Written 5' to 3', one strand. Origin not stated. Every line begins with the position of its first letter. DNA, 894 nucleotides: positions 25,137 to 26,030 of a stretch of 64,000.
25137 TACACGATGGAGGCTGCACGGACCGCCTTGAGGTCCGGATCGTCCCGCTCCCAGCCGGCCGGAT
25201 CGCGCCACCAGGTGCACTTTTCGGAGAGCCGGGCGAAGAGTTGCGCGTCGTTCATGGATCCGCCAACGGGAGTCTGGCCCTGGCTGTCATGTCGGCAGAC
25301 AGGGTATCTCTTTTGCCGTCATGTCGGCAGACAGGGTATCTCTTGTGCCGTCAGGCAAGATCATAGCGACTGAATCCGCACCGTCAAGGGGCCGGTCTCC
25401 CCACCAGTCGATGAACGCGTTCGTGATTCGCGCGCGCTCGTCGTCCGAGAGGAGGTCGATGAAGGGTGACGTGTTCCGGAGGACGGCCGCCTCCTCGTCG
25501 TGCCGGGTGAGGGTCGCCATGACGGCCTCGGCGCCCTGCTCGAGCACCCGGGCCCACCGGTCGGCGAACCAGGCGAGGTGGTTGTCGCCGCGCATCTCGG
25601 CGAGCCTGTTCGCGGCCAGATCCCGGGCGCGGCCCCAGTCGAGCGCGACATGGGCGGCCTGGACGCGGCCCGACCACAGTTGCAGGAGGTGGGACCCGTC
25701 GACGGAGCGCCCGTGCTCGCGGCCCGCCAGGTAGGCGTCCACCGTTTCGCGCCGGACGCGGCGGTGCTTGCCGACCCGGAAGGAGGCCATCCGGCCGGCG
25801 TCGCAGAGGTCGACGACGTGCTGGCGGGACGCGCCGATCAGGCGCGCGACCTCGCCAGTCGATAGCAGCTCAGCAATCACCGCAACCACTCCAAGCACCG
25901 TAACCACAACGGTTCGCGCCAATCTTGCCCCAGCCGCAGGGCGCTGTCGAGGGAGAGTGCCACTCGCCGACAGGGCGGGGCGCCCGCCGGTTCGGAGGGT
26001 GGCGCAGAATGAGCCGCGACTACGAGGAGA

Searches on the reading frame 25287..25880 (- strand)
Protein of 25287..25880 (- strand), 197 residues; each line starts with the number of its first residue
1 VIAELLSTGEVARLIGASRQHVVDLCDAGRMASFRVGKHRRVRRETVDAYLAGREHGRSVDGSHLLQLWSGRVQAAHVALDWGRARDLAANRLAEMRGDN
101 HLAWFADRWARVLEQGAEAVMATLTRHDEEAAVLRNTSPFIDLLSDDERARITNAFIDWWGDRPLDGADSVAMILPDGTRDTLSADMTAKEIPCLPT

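Call 7: search_protein_families(library=pfam, proteins=[window:25287-25880:-], max_evalue=0.01)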
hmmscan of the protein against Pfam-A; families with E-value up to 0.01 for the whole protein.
window:25287-25880:- (197 aa): 1 family
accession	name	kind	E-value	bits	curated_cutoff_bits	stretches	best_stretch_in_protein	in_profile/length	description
PF12728.13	HTH_17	-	1.2e-10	41.9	27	1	5-54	1-50/51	Helix-turn-helix domain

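Call 8: search_protein_families(library=padloc, proteins=[window:25287-25880:-], max_evalue=0.01)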
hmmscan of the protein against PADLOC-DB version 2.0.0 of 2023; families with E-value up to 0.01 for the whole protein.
window:25287-25880:- (197 aa): 1 family
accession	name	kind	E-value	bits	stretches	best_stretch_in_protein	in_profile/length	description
PDLC04133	mad1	-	0.00016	19.9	1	4-49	4-49/60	mads_1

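Call 10: find_homologous_proteins(query=window:25287-25880:-, max_evalue=0.001)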
Query window:25287-25880:- (197 aa): 50 proteins with E <= 0.001 among 1093 candidates.
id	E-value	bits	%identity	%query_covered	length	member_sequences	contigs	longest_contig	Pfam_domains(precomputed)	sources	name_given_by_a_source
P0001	2.6e-94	332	96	81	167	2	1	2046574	PF12728.14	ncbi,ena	-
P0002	4.6e-92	325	92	81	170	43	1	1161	PF12728.14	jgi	jgi:excisionase family DNA binding protein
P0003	7.0e-91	321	91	82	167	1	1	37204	PF12728.14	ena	-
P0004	8.5e-89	314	89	81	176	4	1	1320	PF12728.14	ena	-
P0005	3.4e-88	312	92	80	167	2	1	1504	PF12728.14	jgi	jgi:excisionase family DNA binding protein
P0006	1.8e-87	310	86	83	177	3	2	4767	PF12728.14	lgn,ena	-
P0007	2.0e-87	310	87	82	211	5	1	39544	PF12728.14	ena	-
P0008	1.3e-84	301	86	81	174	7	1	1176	PF12728.14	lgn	-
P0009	1.6e-84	300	83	85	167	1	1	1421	PF12728.14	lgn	-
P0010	3.0e-84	300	85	83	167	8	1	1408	PF12728.14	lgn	-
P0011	6.9e-83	295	86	81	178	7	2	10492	PF12728.14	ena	-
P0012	1.0e-82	295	83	83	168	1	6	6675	PF12728.14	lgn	-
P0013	4.1e-82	293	82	83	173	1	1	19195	PF12728.14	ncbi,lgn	-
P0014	9.2e-82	291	84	81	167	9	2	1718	PF12728.14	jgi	jgi:excisionase family DNA binding protein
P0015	1.4e-80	288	83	83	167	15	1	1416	PF12728.14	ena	-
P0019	3.8e-25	107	44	78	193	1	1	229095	PF12728.14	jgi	jgi:excisionase family DNA binding protein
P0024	4.6e-21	93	41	80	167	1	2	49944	PF12728.14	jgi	jgi:excisionase family DNA binding protein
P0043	2.6e-17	81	38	82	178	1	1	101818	PF12728.14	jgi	jgi:excisionase family DNA binding protein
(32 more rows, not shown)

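Call 11: find_encoding_contigs(protein=P0001, flank=10000, max_places=3)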
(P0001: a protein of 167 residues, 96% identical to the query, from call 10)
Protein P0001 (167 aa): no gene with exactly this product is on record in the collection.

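Call 12: find_encoding_contigs(protein=P0003, flank=8000, max_places=3)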
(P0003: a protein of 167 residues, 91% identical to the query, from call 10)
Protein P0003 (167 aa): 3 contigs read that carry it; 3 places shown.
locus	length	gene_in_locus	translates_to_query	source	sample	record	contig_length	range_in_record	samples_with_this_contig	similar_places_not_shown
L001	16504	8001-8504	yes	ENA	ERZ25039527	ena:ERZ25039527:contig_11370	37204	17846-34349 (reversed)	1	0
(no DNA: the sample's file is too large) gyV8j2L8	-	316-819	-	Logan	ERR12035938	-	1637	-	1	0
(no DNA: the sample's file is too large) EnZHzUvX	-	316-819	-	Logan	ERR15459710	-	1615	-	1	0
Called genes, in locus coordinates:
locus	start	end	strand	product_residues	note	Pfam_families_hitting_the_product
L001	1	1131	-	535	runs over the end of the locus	PF00916:Sulfate_transp, PF01740:STAS, PF13466:STAS_2 (weak)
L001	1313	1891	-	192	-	-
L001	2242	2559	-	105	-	-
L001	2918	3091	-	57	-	-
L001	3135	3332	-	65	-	-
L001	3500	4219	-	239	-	-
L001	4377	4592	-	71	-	-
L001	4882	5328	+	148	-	-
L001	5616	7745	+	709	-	PF13401:AAA_22 (weak), PF25873:WHD_MalT, PF00196:GerE (weak)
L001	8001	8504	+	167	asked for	PF12728:HTH_17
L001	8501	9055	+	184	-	PF19502:DUF6036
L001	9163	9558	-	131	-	-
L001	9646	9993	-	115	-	-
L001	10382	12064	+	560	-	PF00916:Sulfate_transp, PF01740:STAS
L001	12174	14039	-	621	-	PF00916:Sulfate_transp, PF01740:STAS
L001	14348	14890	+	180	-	-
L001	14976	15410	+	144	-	-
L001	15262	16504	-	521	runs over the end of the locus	-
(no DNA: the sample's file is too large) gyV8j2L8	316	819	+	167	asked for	PF12728:HTH_17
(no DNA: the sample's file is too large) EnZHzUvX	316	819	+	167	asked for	PF12728:HTH_17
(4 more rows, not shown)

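Call 13: find_encoding_contigs(protein=P0007, flank=8000, max_places=3)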
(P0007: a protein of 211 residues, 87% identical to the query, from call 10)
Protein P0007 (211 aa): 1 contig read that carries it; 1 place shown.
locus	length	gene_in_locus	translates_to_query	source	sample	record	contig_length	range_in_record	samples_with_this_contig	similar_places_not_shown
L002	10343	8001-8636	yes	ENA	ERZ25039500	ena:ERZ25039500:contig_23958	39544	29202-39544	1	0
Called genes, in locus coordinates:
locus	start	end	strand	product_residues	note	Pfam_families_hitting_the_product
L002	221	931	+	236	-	PF07690:MFS_1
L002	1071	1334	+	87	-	PF09851:SHOCT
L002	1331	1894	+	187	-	PF00127:Copper-bind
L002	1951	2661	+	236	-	PF00072:Response_reg, PF00486:Trans_reg_C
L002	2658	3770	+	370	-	PF00672:HAMP, PF00512:HisKA, PF02518:HATPase_c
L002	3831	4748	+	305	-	-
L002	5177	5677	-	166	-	-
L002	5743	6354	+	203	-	-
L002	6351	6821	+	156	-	-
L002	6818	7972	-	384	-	PF13784:Fic_N, PF02661:Fic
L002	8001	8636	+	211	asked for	PF12728:HTH_17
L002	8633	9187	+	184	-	PF19502:DUF6036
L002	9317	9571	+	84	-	-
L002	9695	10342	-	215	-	?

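Call 14: find_encoding_contigs(protein=P0019, flank=6000, max_places=2)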
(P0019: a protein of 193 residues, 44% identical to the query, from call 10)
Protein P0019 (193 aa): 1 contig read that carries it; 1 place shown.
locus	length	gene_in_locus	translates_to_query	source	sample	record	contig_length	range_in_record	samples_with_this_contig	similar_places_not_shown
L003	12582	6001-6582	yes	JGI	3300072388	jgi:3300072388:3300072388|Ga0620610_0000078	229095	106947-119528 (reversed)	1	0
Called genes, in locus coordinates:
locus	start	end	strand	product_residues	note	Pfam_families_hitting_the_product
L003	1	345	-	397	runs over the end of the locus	PF03435:Sacchrp_dh_NADP, PF16653:Sacchrp_dh_C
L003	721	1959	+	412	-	PF00155:Aminotran_1_2, PF12897:Asp_aminotransf (faint)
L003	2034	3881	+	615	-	PF00581:Rhodanese, PF00266:Aminotran_5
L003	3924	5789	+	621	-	PF00383:dCMP_cyt_deam_1, PF14437:MafB19-deam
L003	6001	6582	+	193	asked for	PF12728:HTH_17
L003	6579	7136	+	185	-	PF19502:DUF6036 (weak)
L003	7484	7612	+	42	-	-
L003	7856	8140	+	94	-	PF13173:AAA_14 (weak)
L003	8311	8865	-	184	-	-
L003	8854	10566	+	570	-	PF00884:Sulfatase, PF16347:SGSH_C (weak)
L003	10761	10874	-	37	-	-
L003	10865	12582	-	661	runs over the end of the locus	PF00753:Lactamase_B, PF12706:Lactamase_B_2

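Call 15: find_encoding_contigs(protein=P0024, flank=6000, max_places=2)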
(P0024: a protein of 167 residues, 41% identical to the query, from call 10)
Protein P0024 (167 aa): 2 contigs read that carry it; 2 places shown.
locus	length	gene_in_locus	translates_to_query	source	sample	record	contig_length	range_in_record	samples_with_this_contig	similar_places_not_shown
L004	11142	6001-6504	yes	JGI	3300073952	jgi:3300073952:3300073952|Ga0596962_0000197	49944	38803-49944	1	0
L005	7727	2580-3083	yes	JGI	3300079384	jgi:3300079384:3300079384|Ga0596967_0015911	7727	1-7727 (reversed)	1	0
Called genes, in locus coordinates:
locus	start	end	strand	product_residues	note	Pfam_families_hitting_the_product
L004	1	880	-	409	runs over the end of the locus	PF07730:HisKA_3, PF02518:HATPase_c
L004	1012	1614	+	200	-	PF01527:HTH_Tnp_1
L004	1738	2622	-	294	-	PF19888:DUF6361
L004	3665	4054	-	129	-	PF14430:Imm1 (faint)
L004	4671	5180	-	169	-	-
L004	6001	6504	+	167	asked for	PF12728:HTH_17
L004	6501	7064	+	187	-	PF19502:DUF6036 (weak)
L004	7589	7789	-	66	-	PF00589:Phage_integrase (weak)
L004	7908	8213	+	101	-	-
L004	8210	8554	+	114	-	-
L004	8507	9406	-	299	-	PF00561:Abhydrolase_1, PF12146:Hydrolase_4, PF12697:Abhydrolase_6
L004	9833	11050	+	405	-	PF06441:EHN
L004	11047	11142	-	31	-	?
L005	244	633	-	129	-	PF14430:Imm1 (faint)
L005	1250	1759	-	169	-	-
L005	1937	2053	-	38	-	-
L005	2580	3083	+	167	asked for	PF12728:HTH_17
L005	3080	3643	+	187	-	PF19502:DUF6036 (weak)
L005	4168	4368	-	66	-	PF00589:Phage_integrase (weak)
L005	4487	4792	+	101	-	-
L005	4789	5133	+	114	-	-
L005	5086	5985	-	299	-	PF00561:Abhydrolase_1, PF12146:Hydrolase_4, PF12697:Abhydrolase_6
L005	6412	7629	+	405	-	PF06441:EHN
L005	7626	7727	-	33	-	?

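Call 16: find_encoding_contigs(protein=P0043, flank=6000, max_places=2)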
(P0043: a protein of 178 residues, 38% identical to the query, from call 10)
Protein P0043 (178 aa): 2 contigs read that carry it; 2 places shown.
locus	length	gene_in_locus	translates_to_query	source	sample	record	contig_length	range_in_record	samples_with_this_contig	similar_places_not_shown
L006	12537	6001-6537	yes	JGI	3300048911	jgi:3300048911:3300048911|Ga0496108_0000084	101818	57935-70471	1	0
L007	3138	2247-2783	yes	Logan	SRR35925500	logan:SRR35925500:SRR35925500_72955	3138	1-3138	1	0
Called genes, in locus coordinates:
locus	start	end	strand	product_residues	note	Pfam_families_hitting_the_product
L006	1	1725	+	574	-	PF00587:tRNA-synt_2b, PF04073:tRNA_edit, PF03129:HGTP_anticodon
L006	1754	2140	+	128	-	PF00571:CBS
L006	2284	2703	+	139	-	PF02657:SufE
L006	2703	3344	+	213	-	PF01323:DSBA, PF13192:Thioredoxin_3 (faint), PF13462:Thioredoxin_4, PF13743:Thioredoxin_5 (weak)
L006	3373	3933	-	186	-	PF04073:tRNA_edit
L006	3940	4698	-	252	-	PF01073:3Beta_HSD (weak), PF01370:Epimerase, PF04321:RmlD_sub_bind (faint), PF05368:NmrA, PF13460:NAD_binding_10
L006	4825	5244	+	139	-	-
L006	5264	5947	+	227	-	PF20062:DUF6461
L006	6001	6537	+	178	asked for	PF12728:HTH_17 (weak)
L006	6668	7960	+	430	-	PF02353:CMAS, PF01135:PCMT, PF05175:MTS (weak), PF13489:Methyltransf_23, PF08241:Methyltransf_11, PF08242:Methyltransf_12, PF13649:Methyltransf_25, PF13847:Methyltransf_31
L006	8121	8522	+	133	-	PF00293:NUDIX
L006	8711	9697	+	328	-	PF00195:Chal_sti_synt_N (weak), PF08545:ACP_syn_III, PF08541:ACP_syn_III_C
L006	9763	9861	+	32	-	-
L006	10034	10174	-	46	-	-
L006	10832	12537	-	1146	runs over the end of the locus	PF22738:NNH7, PF13401:AAA_22 (weak)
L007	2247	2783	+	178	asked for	PF12728:HTH_17 (weak)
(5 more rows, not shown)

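Call 17: find_encoding_contigs(protein=P0013, flank=6000, max_places=2)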
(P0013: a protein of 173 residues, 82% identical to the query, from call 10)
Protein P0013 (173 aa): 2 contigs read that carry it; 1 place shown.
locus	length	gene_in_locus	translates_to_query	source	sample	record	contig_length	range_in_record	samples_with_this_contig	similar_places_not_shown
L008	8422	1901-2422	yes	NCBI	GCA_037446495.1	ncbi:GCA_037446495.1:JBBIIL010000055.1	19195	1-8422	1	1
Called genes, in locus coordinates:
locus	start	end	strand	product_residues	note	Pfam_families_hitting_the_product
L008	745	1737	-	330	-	PF00004:AAA, PF05496:RuvB_N (faint), PF07726:AAA_3 (faint), PF07728:AAA_5, PF13401:AAA_22 (weak)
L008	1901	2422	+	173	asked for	PF12728:HTH_17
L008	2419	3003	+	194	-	PF19502:DUF6036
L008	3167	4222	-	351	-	PF00994:MoCF_biosynth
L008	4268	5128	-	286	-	PF00941:FAD_binding_5, PF03450:CO_deh_flav_C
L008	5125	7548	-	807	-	PF01315:Ald_Xan_dh_C, PF02738:MoCoBD_1, PF20256:MoCoBD_2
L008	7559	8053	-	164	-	PF00111:Fer2 (weak), PF01799:Fer2_2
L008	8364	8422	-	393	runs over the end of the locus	-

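Call 20: search_protein_families(library=pfam, proteins=[L001:8501-9052:+, L003:6579-7133:+, L004:6501-7061:+, L008:2419-3000:+, L003:7856-8137:+], max_evalue=1)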
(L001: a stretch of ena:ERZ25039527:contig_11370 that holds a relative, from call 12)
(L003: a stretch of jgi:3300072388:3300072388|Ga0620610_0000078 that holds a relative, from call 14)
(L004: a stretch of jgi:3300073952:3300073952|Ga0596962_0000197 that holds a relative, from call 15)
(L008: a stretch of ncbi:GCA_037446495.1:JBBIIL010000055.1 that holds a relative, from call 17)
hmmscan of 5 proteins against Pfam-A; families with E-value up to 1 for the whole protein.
L001:8501-9052:+ (184 aa): 1 family
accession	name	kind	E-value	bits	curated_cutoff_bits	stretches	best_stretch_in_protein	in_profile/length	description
PF19502.5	DUF6036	-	1.4e-08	35.2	23.6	1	19-153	19-133/164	Nucleotidyltransferase of unknown function (DUF6036)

L003:6579-7133:+ (185 aa): 1 family
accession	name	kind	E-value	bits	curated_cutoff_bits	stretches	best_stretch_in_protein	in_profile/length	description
PF19502.5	DUF6036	-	4e-07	30.4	23.6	1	14-151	11-128/164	Nucleotidyltransferase of unknown function (DUF6036)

L004:6501-7061:+ (187 aa): 1 family
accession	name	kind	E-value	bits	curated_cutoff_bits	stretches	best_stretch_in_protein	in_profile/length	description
PF19502.5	DUF6036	-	2.9e-07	30.9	23.6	1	5-138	2-115/164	Nucleotidyltransferase of unknown function (DUF6036)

L008:2419-3000:+ (194 aa): 1 family
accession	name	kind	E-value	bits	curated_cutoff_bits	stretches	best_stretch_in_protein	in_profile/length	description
PF19502.5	DUF6036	-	5.2e-08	33.3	23.6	1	22-153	22-133/164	Nucleotidyltransferase of unknown function (DUF6036)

L003:7856-8137:+ (94 aa): 5 families
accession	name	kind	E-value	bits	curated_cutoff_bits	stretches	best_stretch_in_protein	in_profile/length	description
PF13173.12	AAA_14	-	3.3e-05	24.3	27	1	38-78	2-47/129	AAA domain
PF20720.3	nSTAND3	-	0.00085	19.5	27.2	1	29-61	8-40/155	Novel STAND NTPase 3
PF06068.19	TIP49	-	0.0071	16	23.8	1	31-75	43-90/347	TIP49 P-loop domain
PF13481.12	AAA_25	-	0.08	13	27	1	31-61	26-56/195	AAA domain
PF00004.35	AAA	-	0.2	12.5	21.2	1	41-74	1-35/131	ATPase family associated with various cellular activities (AAA)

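Call 44: find_encoding_contigs(protein=P0053, flank=6000, max_places=3)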
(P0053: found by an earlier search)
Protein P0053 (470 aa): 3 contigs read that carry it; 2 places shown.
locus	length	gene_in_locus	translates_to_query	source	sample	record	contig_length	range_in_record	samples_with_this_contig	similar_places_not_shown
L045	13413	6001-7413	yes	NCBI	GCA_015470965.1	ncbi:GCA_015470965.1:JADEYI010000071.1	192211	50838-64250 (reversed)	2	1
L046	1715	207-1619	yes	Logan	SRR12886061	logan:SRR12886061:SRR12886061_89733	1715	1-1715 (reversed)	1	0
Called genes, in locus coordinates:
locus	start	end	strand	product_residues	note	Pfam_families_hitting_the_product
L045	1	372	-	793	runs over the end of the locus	-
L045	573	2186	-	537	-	PF13205:Big_5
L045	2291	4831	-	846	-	-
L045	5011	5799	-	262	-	PF13490:zf-HC2 (weak)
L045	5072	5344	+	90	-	-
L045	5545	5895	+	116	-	-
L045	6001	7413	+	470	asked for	PF13173:AAA_14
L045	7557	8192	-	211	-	-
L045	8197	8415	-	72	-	PF04255:DUF433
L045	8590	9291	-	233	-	PF08843:AbiEii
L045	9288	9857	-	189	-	-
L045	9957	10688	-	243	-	PF04542:Sigma70_r2, PF08281:Sigma70_r4_2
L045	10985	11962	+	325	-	PF01381:HTH_3, PF13560:HTH_31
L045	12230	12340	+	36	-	-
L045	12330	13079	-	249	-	PF00106:adh_short, PF08659:KR, PF13561:adh_short_C2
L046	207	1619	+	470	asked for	PF13173:AAA_14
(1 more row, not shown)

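Call 45: find_encoding_contigs(protein=P0054, flank=6000, max_places=3)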
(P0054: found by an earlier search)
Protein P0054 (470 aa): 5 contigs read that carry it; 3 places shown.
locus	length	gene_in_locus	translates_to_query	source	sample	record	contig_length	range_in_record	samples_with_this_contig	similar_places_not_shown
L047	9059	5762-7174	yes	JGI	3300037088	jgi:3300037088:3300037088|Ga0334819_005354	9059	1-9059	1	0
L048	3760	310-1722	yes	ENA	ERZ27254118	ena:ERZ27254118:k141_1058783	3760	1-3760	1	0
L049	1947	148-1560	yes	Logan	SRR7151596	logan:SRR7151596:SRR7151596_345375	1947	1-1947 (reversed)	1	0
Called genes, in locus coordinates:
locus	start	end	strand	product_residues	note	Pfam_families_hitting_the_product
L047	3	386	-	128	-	?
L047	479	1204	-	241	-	PF13411:MerR_1 (weak), PF04255:DUF433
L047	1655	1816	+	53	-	-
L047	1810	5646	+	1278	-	PF00580:UvrD-helicase, PF13245:AAA_19, PF00580:UvrD-helicase, PF13361:UvrD_C, PF13538:UvrD_C_2 (faint), PF12705:PDDEXK_1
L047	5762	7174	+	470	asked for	PF13173:AAA_14, PF13635:DUF4143 (faint)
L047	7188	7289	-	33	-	-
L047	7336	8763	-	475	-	-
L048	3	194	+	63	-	?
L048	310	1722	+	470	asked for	PF13173:AAA_14, PF13635:DUF4143 (faint)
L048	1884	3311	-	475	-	-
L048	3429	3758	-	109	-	?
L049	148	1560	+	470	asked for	PF13173:AAA_14, PF13635:DUF4143 (faint)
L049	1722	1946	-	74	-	?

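Call 68: search_protein_families(library=ncbifam, proteins=[L001:8501-9052:+, L004:6501-7061:+], max_evalue=0.01)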
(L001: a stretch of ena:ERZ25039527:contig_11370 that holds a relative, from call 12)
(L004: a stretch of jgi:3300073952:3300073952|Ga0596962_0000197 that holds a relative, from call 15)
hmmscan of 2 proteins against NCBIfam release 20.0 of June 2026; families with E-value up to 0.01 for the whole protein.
L001:8501-9052:+ (184 aa): 0 families

L004:6501-7061:+ (187 aa): 0 families

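Call 69: search_protein_families(library=padloc, proteins=[L001:8501-9052:+, L003:6579-7133:+, L004:6501-7061:+, L008:2419-3000:+], max_evalue=0.01)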
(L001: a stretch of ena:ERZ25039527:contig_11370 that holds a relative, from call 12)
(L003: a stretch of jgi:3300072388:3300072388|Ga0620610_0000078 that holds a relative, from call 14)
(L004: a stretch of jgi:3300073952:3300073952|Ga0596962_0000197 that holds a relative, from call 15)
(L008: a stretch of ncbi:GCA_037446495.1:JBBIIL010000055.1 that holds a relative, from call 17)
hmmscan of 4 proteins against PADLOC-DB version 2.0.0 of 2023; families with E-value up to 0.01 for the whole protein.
L001:8501-9052:+ (184 aa): 0 families

L003:6579-7133:+ (185 aa): 0 families

L004:6501-7061:+ (187 aa): 0 families

L008:2419-3000:+ (194 aa): 0 families

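Call 72: search_solved_structures(query=A10, max_evalue=10)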
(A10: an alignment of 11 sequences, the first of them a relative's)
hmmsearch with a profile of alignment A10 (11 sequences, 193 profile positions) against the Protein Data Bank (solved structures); distinct sequences matched with E-value up to 10: 0.
